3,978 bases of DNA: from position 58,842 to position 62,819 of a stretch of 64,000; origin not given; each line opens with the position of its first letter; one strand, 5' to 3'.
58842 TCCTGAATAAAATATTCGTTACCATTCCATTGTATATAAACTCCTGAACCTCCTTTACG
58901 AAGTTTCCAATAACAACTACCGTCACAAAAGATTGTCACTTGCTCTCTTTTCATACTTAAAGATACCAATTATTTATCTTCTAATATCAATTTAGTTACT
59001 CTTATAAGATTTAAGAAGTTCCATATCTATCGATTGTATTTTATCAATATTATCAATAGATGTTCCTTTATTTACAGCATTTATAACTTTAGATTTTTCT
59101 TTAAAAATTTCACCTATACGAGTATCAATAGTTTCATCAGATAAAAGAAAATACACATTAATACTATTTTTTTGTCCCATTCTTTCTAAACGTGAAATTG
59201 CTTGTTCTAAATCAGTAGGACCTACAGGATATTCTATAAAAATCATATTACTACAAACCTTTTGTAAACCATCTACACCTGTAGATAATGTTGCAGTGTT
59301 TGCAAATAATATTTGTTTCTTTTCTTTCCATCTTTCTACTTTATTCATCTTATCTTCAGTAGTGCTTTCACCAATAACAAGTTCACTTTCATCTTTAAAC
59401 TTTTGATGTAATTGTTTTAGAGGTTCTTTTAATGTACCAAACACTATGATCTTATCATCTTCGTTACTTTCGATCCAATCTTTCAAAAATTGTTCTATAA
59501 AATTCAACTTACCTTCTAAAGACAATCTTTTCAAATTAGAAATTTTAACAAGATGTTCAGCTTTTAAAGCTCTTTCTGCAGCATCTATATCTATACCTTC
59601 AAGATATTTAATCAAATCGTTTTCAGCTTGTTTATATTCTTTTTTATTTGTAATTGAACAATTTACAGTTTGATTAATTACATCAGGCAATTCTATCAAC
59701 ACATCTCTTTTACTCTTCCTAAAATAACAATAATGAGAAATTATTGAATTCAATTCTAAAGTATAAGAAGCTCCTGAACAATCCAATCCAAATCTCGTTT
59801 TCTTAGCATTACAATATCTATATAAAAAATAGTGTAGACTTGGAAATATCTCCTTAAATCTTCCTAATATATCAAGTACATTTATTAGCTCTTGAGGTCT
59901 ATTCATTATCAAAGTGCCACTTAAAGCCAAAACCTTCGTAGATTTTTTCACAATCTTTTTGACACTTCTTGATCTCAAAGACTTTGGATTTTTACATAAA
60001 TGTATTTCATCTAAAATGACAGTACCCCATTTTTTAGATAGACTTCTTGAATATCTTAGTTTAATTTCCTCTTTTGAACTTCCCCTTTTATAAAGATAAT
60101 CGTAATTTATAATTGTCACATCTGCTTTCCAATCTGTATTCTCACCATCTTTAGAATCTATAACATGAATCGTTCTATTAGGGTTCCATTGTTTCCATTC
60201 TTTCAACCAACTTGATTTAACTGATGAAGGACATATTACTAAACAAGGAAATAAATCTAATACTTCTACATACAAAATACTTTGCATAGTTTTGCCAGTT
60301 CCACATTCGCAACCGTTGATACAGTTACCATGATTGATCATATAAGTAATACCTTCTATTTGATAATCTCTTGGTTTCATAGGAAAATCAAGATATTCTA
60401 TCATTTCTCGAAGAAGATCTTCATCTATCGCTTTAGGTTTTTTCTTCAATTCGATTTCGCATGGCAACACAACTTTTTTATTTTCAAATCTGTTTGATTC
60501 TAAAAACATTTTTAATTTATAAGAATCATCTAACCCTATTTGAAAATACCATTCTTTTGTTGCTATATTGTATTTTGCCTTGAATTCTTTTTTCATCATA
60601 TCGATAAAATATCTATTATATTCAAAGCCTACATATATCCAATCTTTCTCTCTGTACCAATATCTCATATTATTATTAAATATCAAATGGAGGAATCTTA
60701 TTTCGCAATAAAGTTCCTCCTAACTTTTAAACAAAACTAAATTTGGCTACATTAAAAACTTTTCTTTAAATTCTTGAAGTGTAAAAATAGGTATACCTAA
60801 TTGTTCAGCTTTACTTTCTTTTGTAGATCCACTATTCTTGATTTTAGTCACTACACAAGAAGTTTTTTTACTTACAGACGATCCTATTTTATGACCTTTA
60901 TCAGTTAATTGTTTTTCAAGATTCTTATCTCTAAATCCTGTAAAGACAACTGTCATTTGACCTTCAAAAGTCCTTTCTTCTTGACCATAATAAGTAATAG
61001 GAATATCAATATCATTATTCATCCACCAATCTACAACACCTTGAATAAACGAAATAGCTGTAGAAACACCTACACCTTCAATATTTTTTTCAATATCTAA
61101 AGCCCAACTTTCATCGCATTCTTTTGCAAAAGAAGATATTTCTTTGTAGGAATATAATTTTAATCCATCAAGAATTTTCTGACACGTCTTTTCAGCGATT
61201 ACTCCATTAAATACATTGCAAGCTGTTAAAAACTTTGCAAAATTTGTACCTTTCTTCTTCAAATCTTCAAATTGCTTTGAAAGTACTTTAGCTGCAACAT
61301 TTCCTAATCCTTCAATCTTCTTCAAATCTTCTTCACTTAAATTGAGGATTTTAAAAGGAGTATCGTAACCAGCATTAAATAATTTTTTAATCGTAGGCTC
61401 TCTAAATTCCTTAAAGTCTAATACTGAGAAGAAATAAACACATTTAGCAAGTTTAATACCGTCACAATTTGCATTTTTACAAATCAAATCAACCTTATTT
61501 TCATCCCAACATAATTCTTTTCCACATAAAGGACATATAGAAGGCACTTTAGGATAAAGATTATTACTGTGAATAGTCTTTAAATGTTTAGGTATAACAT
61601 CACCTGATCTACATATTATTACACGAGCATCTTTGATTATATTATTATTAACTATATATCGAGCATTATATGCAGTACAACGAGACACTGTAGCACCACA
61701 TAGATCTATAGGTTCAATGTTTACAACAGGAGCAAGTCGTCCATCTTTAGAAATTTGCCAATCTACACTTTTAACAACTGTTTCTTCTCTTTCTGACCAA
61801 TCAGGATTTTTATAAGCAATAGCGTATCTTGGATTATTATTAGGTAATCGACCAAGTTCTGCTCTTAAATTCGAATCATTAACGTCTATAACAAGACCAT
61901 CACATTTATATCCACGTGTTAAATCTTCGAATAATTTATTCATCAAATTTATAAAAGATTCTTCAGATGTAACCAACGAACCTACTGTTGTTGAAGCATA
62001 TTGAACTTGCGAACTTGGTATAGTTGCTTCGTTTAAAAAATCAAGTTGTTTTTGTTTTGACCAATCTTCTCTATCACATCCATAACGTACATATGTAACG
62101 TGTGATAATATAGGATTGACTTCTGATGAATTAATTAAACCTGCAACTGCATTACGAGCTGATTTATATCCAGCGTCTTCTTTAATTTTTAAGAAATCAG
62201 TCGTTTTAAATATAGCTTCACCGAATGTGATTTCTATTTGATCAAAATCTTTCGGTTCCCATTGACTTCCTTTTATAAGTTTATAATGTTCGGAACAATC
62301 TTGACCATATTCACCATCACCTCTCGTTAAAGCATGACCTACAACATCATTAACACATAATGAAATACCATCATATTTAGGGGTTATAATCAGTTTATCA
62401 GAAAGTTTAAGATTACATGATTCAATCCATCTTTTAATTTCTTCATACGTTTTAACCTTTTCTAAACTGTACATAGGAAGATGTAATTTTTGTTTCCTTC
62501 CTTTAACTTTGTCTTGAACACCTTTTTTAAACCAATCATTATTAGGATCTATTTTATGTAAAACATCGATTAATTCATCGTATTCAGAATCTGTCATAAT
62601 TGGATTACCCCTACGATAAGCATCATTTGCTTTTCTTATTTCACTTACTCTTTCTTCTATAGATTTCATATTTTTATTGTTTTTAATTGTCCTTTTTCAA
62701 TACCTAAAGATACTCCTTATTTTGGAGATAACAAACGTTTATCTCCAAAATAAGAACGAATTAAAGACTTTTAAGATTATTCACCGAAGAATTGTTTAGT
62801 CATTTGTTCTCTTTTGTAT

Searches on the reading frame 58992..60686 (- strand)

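Call 44: search_protein_families(library=phrogs, proteins=[window:58992-60686:-], max_evalue=0.00001)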
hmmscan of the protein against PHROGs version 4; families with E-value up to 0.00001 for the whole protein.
window:58992-60686:- (564 aa): 6 families
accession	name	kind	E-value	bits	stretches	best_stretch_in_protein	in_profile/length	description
phrog_62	-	DNA, RNA and nucleotide metabolism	4.7e-94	317.1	1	54-541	622-1135/1881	DNA helicase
phrog_16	-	DNA, RNA and nucleotide metabolism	1.4e-24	87.4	1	89-535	251-620/986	DNA helicase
phrog_29996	-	unknown function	1.5e-18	67.2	1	106-537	725-1162/1189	-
phrog_11801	-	other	6.4e-10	37.8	0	103-224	865-976/2269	DNA methyltransferase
phrog_23807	-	unknown function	5.4e-08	32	1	370-521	485-652/1053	-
phrog_1685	-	unknown function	7e-06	24.5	0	457-556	1468-1568/2278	-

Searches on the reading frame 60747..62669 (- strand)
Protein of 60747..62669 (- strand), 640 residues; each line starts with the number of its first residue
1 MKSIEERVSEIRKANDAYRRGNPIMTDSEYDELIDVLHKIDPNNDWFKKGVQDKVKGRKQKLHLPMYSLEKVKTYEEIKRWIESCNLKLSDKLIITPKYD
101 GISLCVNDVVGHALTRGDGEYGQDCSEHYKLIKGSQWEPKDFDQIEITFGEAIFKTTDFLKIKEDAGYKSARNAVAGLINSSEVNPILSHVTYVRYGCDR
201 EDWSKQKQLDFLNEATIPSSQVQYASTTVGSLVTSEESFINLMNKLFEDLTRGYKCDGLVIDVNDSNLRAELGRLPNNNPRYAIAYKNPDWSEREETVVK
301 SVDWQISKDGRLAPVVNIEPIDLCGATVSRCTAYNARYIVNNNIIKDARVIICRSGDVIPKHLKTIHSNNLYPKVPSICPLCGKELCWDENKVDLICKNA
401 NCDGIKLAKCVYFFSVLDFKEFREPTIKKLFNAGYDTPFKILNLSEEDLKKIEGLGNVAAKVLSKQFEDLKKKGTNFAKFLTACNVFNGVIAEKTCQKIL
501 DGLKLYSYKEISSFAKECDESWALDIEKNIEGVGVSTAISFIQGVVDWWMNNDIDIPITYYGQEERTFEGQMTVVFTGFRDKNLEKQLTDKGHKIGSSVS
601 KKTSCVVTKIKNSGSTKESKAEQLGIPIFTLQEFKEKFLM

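Call 44: search_protein_families(library=phrogs, proteins=[window:60747-62669:-], max_evalue=0.00001)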
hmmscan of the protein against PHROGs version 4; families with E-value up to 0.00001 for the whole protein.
window:60747-62669:- (640 aa): 4 families
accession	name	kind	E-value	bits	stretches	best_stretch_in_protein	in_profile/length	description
phrog_3869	-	DNA, RNA and nucleotide metabolism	8.5e-125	418.7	1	3-638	8-653/656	NAD-dependent DNA ligase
phrog_3359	-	DNA, RNA and nucleotide metabolism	2.5e-38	133.1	1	9-362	6-319/325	NAD-dependent DNA ligase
phrog_3498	-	DNA, RNA and nucleotide metabolism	1.4e-15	58.8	1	375-637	5-252/256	NAD-dependent DNA ligase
phrog_2561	-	DNA, RNA and nucleotide metabolism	8.5e-10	40.1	1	563-634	83-156/167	DNA ligase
